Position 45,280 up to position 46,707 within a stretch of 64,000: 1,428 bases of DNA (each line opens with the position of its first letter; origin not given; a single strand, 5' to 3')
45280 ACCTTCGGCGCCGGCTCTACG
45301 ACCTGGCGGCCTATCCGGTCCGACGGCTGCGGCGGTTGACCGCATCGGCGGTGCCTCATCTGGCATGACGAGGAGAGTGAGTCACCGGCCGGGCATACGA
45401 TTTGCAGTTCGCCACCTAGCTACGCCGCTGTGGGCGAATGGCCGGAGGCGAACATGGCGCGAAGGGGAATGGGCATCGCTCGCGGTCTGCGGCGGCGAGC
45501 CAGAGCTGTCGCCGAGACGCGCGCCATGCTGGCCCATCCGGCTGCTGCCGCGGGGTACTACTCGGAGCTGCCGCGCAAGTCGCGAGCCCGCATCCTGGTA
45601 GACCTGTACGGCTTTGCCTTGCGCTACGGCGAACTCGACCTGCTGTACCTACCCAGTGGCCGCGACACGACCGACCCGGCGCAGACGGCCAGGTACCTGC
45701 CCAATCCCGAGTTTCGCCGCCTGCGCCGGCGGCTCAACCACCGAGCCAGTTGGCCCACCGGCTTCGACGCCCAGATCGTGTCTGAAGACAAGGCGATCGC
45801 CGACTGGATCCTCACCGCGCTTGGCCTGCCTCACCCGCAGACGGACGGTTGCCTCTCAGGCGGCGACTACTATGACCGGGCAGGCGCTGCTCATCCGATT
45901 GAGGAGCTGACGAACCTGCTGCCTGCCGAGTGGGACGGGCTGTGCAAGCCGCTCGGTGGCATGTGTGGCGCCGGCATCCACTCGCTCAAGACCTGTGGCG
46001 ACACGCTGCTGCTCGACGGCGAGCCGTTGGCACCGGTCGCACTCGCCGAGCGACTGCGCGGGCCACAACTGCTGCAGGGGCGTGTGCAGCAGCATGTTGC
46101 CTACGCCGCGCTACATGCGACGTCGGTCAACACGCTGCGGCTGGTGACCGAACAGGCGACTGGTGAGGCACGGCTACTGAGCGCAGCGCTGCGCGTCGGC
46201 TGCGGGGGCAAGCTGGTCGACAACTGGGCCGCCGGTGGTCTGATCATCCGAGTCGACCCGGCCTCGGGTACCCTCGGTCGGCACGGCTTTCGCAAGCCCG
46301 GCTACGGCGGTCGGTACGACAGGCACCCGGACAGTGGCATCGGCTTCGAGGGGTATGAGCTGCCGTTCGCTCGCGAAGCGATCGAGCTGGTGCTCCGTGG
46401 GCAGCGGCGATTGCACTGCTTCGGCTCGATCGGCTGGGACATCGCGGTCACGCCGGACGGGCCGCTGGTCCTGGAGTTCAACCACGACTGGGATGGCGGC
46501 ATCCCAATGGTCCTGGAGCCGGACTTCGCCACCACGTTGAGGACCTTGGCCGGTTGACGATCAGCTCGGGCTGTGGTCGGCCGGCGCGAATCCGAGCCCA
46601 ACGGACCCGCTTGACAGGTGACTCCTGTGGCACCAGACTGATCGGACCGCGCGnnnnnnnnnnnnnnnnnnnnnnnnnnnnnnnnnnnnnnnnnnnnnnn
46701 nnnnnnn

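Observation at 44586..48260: Tandem array of three divergent QueC-like PP-loop ATPases interleaved with an ATP-grasp ligase, 4 kb from the genuine queC-queE pair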

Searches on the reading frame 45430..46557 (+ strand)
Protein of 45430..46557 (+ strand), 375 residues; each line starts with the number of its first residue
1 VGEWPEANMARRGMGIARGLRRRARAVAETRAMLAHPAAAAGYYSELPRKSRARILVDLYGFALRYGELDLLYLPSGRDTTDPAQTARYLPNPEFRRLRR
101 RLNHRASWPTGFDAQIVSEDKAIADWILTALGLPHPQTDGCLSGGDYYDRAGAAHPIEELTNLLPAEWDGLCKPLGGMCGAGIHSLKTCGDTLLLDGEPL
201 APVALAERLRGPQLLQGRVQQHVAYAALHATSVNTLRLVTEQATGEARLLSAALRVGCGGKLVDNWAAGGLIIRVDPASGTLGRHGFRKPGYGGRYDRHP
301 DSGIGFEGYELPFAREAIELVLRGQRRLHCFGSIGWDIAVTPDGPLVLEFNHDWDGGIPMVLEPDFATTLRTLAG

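Call 3: search_protein_families(library=pfam, proteins=[window:45430-46557:+], max_evalue=0.01)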
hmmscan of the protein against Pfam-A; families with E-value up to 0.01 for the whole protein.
window:45430-46557:+ (375 aa): 1 family
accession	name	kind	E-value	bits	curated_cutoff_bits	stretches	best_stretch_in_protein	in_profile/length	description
PF14397.11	ATPgrasp_ST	-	3.2e-37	128.7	31.4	1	118-358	19-260/278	Sugar-transfer associated ATP-grasp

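Call 4: search_protein_families(library=ncbifam, proteins=[window:45430-46557:+], max_evalue=0.01)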
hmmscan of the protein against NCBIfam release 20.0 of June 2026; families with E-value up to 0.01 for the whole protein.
window:45430-46557:+ (375 aa): 0 families

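Call 6: search_protein_families(library=padloc, proteins=[window:45430-46557:+], max_evalue=0.1)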
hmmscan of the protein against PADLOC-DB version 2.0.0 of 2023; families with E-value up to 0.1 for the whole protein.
window:45430-46557:+ (375 aa): 0 families

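Call 71: find_homologous_proteins(query=window:45526-46557:+, max_evalue=0.00001)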
Query window:45526-46557:+ (343 aa): 136 proteins with E <= 0.00001 among 8000 candidates; the best 120 are listed.
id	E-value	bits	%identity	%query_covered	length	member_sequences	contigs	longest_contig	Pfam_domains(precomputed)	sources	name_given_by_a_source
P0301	2.5e-230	782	99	100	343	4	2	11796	PF14397.12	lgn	-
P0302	3.5e-186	637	81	100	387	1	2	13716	PF14397.12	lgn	-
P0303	8.5e-77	277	43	97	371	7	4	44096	PF14397.12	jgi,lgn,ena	jgi:hypothetical protein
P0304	1.3e-76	276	44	96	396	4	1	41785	PF14397.12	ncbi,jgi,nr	ncbi:MAG: sugar-transfer associated ATP-grasp domain-containing protein [Steroidobacteraceae bacteri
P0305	1.8e-76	276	42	97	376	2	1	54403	PF14397.12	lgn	-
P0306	2.1e-75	272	44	97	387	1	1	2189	PF14397.12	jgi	jgi:hypothetical protein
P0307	1.2e-74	270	43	97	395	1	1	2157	PF14397.12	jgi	jgi:putative polysaccharide biosynthesis protein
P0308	4.2e-74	268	43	96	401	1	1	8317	PF14397.12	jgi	jgi:hypothetical protein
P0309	4.6e-74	268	43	97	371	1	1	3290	PF14397.12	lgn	-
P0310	5.0e-74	268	43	97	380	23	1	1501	PF14397.12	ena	-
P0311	7.4e-73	264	41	94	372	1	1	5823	PF14397.12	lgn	-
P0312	1.6e-72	263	42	96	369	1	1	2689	PF14397.12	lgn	-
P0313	4.1e-72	261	42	97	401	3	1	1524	PF14397.12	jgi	jgi:hypothetical protein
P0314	5.0e-72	261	41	97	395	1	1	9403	PF14397.12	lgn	-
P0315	5.2e-72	261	41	95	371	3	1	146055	PF14397.12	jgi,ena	-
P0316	7.3e-72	260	44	95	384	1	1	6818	PF14397.12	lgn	-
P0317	2.4e-71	259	42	99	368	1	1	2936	PF14397.12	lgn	-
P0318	3.1e-71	258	43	94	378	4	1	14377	PF14397.12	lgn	-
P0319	4.6e-71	258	42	97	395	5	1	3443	PF14397.12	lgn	-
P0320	4.6e-71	258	42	100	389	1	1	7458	PF14397.12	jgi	jgi:hypothetical protein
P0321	5.6e-71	258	43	97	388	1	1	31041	PF14397.12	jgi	jgi:hypothetical protein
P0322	6.4e-71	257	42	96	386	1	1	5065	PF14397.12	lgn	-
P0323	7.9e-71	257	43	95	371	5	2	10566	PF14397.12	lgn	-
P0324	8.5e-71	257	42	97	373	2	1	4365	PF14397.12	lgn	-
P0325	8.9e-71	257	42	97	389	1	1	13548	PF14397.12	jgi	jgi:hypothetical protein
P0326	9.0e-71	257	42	97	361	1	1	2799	PF14397.12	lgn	-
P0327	1.8e-70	256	40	99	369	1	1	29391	PF14397.12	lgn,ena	-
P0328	3.7e-70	255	42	97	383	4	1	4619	PF14397.12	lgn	-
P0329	9.1e-70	254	42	97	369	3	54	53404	PF14397.12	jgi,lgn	jgi:hypothetical protein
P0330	1.2e-69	253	39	99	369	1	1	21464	PF14397.12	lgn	-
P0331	1.7e-69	253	41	97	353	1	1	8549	PF14397.12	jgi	-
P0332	4.2e-69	251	41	94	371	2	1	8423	PF14397.12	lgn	-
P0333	4.3e-69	251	39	97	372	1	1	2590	PF14397.12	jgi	jgi:hypothetical protein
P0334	5.8e-69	251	42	94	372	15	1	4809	PF14397.12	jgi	jgi:hypothetical protein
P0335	8.1e-69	250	40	99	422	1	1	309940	PF14397.12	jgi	jgi:hypothetical protein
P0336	1.0e-68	250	42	94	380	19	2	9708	PF14397.12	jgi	jgi:hypothetical protein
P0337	1.2e-68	250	41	95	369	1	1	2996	PF14397.12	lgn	-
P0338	1.2e-68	250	42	96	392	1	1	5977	PF14397.12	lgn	-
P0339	1.5e-68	249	41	94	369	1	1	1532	PF14397.12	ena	-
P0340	2.4e-68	249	43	97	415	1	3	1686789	PF14397.12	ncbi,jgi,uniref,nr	ncbi:sugar-transfer associated ATP-grasp domain-containing protein [Dyella sp.]|jgi:hypothetical pro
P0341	4.2e-68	248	40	95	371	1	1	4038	PF14397.12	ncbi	ncbi:MAG: sugar-transfer associated ATP-grasp domain-containing protein [Steroidobacter sp.]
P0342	4.7e-68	248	41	95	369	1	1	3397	PF14397.12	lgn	-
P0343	7.9e-68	247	40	95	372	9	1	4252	PF14397.12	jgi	jgi:hypothetical protein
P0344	9.9e-68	247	41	97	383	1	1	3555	PF14397.12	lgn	-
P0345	1.6e-67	246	40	97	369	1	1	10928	PF14397.12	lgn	-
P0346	1.6e-67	246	42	96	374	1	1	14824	PF14397.12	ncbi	ncbi:MAG: sugar-transfer associated ATP-grasp domain-containing protein [Luteimonas sp.]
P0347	1.8e-67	246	39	97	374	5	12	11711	PF14397.12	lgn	-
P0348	2.2e-67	246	43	97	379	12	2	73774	PF14397.12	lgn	-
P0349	2.9e-67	245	40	97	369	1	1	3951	PF14397.12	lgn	-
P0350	3.1e-67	245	40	94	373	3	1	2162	PF14397.12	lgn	-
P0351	3.2e-67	245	41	97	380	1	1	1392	PF14397.12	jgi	jgi:Sugar-transfer associated ATP-grasp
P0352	6.8e-67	244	40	95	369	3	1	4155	PF14397.12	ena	-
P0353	1.7e-66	243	41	99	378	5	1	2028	PF14397.12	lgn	-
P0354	5.3e-66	241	43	91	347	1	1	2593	PF14397.12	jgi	jgi:hypothetical protein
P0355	6.0e-66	241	41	95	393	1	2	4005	PF14397.12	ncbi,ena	-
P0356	7.8e-66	241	40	97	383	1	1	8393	PF14397.12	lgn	-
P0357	8.9e-66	240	41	97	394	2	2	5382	PF14397.12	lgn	-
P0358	1.1e-65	240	37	97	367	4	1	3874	PF14397.12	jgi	jgi:hypothetical protein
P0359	1.6e-65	240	38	97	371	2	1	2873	PF14397.12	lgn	-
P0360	3.5e-65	238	41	97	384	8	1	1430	PF14397.12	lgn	-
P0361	5.5e-65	238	38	97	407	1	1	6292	PF14397.12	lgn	-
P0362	3.2e-64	235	38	97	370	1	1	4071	PF14397.12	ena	-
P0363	3.2e-64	235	40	97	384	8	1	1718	PF14397.12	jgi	jgi:hypothetical protein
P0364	4.7e-64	235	38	95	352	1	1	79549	PF14397.12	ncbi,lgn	-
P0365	9.1e-64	234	40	97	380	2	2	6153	PF14397.12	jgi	jgi:hypothetical protein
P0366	3.2e-63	232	41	97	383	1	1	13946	PF14397.12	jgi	jgi:hypothetical protein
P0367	6.7e-63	231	41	94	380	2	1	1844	PF14397.12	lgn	-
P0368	8.3e-63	231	40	99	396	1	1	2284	PF14397.12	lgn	-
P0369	1.2e-62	230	39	100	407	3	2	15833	PF14397.12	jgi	jgi:hypothetical protein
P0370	1.6e-62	230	37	97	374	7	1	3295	PF14397.12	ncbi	-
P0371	1.8e-61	226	37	98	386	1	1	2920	PF14397.12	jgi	jgi:hypothetical protein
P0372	5.4e-61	225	40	97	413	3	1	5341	PF14397.12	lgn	-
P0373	2.0e-60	223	39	99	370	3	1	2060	PF14397.12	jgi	-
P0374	4.7e-60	222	37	97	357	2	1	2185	PF14397.12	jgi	jgi:hypothetical protein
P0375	8.5e-59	217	38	97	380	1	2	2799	PF14397.12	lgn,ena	-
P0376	3.7e-58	215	38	94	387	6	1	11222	PF14397.12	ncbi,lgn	-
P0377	2.4e-57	213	36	98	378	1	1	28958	PF14397.12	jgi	-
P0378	3.1e-57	212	39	94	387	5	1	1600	PF14397.12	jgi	jgi:hypothetical protein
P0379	1.1e-56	210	38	94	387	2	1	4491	PF14397.12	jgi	jgi:hypothetical protein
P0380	2.5e-56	209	41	99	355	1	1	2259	PF14397.12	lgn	-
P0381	3.1e-56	209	38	97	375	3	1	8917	PF14397.12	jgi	-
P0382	5.2e-56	208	37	94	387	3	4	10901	PF14397.12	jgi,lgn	jgi:hypothetical protein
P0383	2.2e-55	206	37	94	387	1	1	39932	PF14397.12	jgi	jgi:hypothetical protein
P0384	4.4e-55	205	37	96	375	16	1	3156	PF14397.12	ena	-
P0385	6.2e-55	205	37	97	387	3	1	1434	PF14397.12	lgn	-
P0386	7.8e-55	204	38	100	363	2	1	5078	PF14397.12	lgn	-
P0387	2.3e-54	203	38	93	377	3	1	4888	PF14397.12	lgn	-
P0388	1.6e-53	200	38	94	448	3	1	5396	PF14397.12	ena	-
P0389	4.4e-53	199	47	58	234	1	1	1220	PF14397.12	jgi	jgi:hypothetical protein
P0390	1.1e-52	197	38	93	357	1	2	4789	PF14397.12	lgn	-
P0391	1.9e-52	197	37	95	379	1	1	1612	PF14397.12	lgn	-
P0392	1.3e-51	194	36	100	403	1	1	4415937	PF14397.12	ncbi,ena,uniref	ncbi:sugar-transfer associated ATP-grasp domain-containing protein [Rubrivirga sp.]|uniref:sugar-tra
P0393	2.0e-51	193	36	97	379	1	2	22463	PF14397.12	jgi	jgi:hypothetical protein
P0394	2.9e-51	193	36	100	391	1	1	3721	PF14397.12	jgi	jgi:hypothetical protein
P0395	3.3e-51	192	38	95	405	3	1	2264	PF14397.12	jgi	jgi:putative polysaccharide biosynthesis protein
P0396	4.3e-51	192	38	90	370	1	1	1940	PF14397.12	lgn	-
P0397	2.5e-50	190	36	99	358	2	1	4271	PF14397.12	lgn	-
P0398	4.7e-50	189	36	97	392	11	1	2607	PF14397.12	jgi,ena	-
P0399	1.4e-48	184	36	98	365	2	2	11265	PF14397.12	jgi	jgi:hypothetical protein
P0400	2.0e-48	183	36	97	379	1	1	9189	PF14397.12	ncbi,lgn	-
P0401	2.6e-48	183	34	92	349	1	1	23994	PF14397.12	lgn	-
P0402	4.8e-48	182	38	99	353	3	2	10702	PF14397.12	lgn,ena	-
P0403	6.1e-48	182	37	99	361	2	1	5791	PF14397.12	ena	-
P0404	7.4e-48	181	36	92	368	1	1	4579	PF14397.12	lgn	-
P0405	5.1e-46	175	34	94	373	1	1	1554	PF14397.12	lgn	-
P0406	1.2e-45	174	38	92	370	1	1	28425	PF14397.12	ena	-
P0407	1.2e-44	171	39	76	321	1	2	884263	PF14397.12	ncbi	-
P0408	2.0e-44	170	46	58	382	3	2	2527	PF14397.12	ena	-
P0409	3.4e-44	169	37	96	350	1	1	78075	PF14397.12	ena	-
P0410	4.4e-44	169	36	85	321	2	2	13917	PF14397.12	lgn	-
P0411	5.6e-44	169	34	92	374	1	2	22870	PF14397.12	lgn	-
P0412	2.3e-43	167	36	92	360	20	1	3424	PF14397.12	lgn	-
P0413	1.1e-42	164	33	97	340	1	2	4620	PF14397.12,PF08443.17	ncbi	-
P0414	9.3e-42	161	30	95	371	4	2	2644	PF14397.12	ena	-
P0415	5.1e-41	159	32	94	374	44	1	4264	PF14397.12,PF14398.12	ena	-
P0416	4.1e-40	156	35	92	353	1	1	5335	PF14397.12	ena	-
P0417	7.3e-40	155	32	92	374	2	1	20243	PF14397.12,PF14398.12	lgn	-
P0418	1.3e-38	151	31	92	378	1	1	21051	PF14397.12,PF14398.12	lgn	-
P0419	1.3e-38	151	32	94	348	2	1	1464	PF14397.12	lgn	-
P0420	2.6e-38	150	33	93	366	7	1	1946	PF14397.12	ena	-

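Call 72: find_encoding_contigs(protein=P0304, flank=8000, max_places=1)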
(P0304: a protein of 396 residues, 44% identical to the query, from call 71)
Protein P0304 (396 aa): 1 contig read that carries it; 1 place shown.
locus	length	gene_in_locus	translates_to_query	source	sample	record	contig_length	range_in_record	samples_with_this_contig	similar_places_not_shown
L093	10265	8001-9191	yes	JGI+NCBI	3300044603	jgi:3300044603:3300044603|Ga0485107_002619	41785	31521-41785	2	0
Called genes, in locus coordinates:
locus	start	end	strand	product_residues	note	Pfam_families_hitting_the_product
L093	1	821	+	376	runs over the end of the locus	PF13439:Glyco_transf_4 (weak), PF13579:Glyco_trans_4_4, PF13524:Glyco_trans_1_2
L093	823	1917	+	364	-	PF13524:Glyco_trans_1_2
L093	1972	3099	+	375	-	PF13524:Glyco_trans_1_2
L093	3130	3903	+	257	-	PF08003:Methyltransf_9, PF13489:Methyltransf_23 (weak), PF13847:Methyltransf_31, PF08241:Methyltransf_11, PF08242:Methyltransf_12, PF13649:Methyltransf_25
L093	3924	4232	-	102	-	-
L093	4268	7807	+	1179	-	PF21958:SOGP_N, PF21250:SOGP_2nd, PF17167:Glyco_hydro_94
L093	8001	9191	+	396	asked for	PF14397:ATPgrasp_ST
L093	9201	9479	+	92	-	-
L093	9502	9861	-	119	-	-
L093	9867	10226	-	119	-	PF03626:COX4_pro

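Call 73: find_encoding_contigs(protein=P0303, flank=8000, max_places=1)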
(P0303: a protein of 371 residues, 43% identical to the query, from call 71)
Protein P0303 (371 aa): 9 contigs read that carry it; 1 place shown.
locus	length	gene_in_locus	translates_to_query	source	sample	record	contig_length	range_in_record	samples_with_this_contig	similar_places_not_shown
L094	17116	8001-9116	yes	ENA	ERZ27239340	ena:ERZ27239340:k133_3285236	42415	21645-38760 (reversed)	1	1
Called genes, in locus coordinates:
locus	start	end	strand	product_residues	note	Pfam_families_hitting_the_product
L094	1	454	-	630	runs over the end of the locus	PF00884:Sulfatase, PF01663:Phosphodiest (weak), PF16347:SGSH_C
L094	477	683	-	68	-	-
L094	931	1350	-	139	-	-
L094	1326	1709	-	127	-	PF07332:Phage_holin_3_6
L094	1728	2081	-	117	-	-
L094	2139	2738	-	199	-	PF07437:YfaZ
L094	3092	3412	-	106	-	-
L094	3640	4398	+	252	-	PF10604:Polyketide_cyc2, PF03364:Polyketide_cyc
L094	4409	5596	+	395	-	PF08240:ADH_N, PF00107:ADH_zinc_N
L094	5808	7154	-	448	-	PF00999:Na_H_Exchanger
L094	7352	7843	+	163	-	PF00857:Isochorismatase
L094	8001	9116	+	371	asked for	PF14397:ATPgrasp_ST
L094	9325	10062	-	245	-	PF05036:SPOR (faint)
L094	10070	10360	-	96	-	PF13442:Cytochrome_CBB3 (faint)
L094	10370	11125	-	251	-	PF03309:Pan_kinase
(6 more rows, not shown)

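Call 74: find_encoding_contigs(protein=P0340, flank=8000, max_places=1)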
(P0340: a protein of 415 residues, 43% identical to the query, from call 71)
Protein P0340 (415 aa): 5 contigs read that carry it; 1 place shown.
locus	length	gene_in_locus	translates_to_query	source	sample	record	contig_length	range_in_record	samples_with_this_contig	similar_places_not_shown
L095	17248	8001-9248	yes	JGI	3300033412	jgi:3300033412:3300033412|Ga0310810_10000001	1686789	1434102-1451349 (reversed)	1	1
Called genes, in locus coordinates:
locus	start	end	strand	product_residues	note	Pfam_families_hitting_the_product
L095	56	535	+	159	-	PF06983:3-dmu-9_3-mt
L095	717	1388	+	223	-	PF08892:YqcI_YcgG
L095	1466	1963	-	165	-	PF01814:Hemerythrin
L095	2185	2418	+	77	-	-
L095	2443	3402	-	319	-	PF01544:CorA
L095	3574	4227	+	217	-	PF02798:GST_N, PF13417:GST_N_3, PF13409:GST_N_2, PF13410:GST_C_2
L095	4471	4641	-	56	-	-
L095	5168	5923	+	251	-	PF01904:DUF72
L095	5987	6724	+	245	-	PF01149:Fapy_DNA_glyco (weak), PF06831:H2TH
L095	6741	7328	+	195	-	PF13532:2OG-FeII_Oxy_2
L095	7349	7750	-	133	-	-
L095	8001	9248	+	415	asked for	PF14397:ATPgrasp_ST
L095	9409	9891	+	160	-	PF16242:Pyrid_ox_like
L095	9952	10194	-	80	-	PF13561:adh_short_C2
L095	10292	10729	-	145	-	PF11008:DUF2846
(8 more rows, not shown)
